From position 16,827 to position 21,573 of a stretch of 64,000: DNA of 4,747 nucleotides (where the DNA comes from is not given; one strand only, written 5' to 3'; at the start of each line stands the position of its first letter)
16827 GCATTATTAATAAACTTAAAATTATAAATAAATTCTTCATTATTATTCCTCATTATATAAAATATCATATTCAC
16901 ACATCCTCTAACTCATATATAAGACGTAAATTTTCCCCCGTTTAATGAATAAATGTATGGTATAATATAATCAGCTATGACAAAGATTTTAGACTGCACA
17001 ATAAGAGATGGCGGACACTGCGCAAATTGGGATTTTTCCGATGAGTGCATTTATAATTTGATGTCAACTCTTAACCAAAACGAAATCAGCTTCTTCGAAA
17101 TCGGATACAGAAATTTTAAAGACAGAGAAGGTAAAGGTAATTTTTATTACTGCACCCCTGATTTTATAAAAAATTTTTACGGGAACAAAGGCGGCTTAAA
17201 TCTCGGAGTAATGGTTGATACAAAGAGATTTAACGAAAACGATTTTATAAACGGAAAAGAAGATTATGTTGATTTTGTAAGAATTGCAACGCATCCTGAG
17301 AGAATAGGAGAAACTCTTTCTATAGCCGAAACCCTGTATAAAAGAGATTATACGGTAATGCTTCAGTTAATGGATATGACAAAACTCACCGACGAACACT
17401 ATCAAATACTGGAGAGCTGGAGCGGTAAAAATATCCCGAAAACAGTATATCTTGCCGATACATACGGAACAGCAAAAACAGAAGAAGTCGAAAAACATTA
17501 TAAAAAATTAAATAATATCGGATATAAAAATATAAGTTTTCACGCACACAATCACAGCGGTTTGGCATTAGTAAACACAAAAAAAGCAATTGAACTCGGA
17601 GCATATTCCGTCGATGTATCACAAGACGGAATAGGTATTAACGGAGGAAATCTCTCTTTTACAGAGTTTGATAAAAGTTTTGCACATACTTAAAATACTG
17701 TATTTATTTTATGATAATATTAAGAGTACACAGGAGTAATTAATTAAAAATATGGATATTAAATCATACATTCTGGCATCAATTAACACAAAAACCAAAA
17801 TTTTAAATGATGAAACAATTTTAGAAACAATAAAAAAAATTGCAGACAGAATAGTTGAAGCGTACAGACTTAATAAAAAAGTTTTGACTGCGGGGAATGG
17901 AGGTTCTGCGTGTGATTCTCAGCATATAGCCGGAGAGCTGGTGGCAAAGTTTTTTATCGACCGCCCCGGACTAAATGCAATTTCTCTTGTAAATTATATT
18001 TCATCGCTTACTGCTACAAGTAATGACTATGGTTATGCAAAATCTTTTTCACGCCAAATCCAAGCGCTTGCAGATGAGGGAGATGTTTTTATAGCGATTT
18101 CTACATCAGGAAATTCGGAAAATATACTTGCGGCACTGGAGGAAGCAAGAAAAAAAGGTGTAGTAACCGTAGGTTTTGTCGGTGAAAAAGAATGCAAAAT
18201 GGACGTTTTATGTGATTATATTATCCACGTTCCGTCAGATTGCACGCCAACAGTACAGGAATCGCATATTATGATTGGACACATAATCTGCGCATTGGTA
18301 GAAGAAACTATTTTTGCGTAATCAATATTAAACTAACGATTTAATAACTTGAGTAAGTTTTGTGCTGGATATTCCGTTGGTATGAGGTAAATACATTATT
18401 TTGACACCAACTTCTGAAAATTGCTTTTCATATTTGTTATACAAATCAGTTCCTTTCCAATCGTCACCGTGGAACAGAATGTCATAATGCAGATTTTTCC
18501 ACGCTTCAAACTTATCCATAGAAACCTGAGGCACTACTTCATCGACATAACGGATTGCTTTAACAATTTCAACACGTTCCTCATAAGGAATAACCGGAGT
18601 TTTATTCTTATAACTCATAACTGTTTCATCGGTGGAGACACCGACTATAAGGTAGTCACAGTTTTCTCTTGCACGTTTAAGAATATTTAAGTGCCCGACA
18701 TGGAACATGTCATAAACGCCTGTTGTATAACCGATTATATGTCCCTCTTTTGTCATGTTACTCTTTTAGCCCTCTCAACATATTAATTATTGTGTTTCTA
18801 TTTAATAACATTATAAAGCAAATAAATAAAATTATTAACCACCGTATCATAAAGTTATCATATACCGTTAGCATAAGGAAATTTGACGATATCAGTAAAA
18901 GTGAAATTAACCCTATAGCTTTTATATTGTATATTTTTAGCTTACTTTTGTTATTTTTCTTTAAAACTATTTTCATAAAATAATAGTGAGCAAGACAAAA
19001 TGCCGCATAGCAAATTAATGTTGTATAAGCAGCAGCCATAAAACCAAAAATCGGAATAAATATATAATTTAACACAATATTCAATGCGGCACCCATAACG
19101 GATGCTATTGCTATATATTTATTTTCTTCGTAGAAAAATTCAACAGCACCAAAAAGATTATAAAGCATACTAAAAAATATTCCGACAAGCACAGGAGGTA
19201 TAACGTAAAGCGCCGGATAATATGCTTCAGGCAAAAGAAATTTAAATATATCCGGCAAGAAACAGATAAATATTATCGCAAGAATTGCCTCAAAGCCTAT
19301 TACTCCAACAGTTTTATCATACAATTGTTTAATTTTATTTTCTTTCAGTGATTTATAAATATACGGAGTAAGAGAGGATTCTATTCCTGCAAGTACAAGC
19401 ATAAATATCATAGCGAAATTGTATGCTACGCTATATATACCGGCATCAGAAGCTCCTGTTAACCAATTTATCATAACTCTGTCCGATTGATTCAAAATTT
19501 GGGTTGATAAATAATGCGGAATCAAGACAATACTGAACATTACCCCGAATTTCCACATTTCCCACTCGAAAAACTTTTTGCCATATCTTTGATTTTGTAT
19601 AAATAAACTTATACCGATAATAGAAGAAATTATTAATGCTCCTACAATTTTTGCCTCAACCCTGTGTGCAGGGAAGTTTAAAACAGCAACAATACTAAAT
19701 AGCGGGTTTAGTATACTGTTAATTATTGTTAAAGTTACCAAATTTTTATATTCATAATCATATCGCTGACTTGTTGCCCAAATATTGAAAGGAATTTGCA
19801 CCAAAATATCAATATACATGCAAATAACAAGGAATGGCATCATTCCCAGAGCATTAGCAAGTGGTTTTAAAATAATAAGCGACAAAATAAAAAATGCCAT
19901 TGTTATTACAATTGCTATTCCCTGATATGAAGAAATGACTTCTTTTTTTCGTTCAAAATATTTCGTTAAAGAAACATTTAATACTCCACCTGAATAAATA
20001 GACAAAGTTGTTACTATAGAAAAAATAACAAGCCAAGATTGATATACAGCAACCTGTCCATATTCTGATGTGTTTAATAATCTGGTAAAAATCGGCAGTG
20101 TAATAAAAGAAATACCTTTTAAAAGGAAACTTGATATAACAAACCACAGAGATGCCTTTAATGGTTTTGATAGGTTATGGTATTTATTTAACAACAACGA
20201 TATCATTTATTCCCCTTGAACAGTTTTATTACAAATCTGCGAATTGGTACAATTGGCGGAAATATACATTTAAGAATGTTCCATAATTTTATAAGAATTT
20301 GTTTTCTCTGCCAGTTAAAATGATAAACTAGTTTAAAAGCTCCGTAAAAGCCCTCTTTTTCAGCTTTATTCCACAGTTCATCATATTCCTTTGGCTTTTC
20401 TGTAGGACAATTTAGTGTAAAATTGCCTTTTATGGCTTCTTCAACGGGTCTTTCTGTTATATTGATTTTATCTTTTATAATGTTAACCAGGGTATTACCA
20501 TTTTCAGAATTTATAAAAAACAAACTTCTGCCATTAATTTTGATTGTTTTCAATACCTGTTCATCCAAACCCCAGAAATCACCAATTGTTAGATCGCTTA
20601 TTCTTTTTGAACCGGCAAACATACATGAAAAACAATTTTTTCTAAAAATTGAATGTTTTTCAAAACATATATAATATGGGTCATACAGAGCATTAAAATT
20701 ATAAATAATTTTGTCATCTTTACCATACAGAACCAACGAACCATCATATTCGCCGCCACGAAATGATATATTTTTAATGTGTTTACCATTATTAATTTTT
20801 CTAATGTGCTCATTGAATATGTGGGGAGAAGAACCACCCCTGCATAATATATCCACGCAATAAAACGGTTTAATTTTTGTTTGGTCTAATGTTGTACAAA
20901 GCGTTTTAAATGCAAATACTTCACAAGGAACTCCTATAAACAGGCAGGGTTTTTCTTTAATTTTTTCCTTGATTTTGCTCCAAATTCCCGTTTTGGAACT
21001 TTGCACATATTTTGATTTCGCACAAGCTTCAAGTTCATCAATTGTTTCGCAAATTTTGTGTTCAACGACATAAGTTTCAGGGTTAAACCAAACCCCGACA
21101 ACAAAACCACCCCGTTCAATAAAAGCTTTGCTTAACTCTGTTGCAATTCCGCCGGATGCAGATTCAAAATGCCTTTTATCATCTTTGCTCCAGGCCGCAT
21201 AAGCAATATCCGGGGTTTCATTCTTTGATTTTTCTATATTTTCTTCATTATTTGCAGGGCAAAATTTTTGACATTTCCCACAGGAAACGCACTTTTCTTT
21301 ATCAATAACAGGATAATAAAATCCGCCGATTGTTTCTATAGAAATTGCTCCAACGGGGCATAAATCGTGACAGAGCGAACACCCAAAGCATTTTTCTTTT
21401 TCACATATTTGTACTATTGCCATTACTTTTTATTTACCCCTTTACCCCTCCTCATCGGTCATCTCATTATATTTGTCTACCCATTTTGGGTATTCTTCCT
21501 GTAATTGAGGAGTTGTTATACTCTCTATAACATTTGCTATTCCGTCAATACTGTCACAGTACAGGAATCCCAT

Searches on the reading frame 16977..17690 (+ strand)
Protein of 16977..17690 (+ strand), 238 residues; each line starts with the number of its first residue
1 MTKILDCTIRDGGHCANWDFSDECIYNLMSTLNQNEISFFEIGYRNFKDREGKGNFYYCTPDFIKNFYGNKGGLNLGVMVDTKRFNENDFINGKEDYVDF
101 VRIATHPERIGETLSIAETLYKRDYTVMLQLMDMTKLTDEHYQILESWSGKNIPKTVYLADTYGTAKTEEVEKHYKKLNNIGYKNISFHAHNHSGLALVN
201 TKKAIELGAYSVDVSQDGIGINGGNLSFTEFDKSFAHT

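Call 93: search_protein_families(library=pfam, proteins=[window:16977-17690:+], max_evalue=0.00001)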
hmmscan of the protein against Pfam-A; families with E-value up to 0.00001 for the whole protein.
window:16977-17690:+ (238 aa): 1 family
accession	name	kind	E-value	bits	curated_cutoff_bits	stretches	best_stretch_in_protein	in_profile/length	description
PF00682.25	HMGL-like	-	2e-15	57.4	29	1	153-231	155-235/260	HMGL-like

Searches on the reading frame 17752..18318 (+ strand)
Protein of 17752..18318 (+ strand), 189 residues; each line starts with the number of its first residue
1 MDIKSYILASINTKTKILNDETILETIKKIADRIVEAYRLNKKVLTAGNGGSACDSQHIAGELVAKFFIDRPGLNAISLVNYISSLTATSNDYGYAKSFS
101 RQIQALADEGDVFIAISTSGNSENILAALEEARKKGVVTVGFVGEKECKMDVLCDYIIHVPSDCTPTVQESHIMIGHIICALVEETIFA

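Call 93: search_protein_families(library=pfam, proteins=[window:17752-18318:+], max_evalue=0.00001)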
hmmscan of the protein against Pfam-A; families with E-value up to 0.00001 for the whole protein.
window:17752-18318:+ (189 aa): 2 families
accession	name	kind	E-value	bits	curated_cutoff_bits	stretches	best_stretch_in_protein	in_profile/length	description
PF13580.11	SIS_2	-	3.7e-23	82.5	27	1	21-143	15-137/138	SIS domain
PF01380.27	SIS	-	7e-10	39.3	25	1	81-163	25-107/131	SIS domain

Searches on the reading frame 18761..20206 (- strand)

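Call 93: search_protein_families(library=pfam, proteins=[window:18761-20206:-], max_evalue=0.00001)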
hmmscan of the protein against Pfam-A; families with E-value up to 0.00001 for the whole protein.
window:18761-20206:- (482 aa): 3 families
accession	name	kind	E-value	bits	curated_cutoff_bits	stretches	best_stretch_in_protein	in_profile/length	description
PF01943.22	Polysacc_synt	-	1.1e-18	68.1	28.2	1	17-285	3-272/274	Polysaccharide biosynthesis protein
PF13440.11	Polysacc_synt_3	-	9.2e-11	41.9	23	1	39-319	1-277/293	Polysaccharide biosynthesis protein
PF01554.23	MatE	-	1.2e-08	35.3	24.9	1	232-382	6-161/161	MatE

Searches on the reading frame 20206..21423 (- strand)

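Call 93: search_protein_families(library=pfam, proteins=[window:20206-21423:-], max_evalue=0.00001)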
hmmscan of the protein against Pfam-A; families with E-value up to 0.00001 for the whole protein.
window:20206-21423:- (406 aa): 9 families
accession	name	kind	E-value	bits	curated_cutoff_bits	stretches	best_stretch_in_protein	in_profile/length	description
PF04432.18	FrhB_FdhB_C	-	5.4e-18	65.8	23.3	1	161-329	5-149/150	Coenzyme F420 hydrogenase/dehydrogenase, beta subunit C terminus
PF00037.32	Fer4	-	1.1e-11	44.5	21.1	0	38-58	1-21/24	4Fe-4S binding domain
PF12838.12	Fer4_7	-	1.8e-09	38.3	27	1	11-58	1-51/52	4Fe-4S dicluster domain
PF04422.18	FrhB_FdhB_N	-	6.4e-09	36.3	22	1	74-142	1-71/78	Coenzyme F420 hydrogenase/dehydrogenase, beta subunit N-term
PF14697.11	Fer4_21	-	2.1e-08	34.6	35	0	39-70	2-33/59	4Fe-4S dicluster domain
PF12797.12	Fer4_2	-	2.2e-08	33.9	24.5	1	37-57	2-22/22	4Fe-4S binding domain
PF13237.11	Fer4_10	-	5.2e-07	29.9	25.5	1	38-67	2-34/53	4Fe-4S dicluster domain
PF13187.11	Fer4_9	-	2e-06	28.2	27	1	11-58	1-50/52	4Fe-4S dicluster domain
PF12837.12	Fer4_6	-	7.9e-06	26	25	0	38-58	2-22/24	4Fe-4S binding domain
